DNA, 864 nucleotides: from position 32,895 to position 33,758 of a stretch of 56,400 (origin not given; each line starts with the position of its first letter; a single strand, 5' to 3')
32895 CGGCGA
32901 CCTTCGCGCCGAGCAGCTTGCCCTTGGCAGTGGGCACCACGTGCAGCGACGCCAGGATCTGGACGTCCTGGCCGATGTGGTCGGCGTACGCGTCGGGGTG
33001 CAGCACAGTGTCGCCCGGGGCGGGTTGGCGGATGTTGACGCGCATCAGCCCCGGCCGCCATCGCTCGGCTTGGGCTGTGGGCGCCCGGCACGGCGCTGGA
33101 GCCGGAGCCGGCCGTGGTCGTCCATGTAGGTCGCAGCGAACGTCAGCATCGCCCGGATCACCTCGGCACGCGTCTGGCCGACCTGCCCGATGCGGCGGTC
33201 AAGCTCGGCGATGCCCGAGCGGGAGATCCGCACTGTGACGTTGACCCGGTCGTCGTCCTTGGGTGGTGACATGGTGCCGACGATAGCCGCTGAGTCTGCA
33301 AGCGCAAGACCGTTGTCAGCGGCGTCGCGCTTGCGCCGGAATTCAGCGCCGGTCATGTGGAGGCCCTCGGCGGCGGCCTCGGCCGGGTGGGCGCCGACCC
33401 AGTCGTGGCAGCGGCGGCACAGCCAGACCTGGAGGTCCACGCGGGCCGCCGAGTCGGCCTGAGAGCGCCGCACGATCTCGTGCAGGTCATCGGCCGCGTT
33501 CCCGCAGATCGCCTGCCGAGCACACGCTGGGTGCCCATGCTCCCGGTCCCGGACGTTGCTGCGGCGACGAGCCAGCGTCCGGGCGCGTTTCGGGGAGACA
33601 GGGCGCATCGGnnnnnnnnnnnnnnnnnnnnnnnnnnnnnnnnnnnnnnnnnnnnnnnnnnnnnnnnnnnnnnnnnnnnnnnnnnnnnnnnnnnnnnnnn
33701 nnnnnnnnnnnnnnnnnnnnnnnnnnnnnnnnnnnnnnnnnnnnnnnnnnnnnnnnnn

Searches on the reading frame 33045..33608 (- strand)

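Call 89: search_protein_families(library=pfam, proteins=[window:33045-33608:-], max_evalue=0.001)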
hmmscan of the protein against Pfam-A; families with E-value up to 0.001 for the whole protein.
window:33045-33608:- (187 aa): 1 family
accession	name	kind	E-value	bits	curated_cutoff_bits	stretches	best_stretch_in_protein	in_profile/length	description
PF01402.27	RHH_1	-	0.00092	19.5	20.5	0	124-158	2-36/39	Ribbon-helix-helix protein, copG family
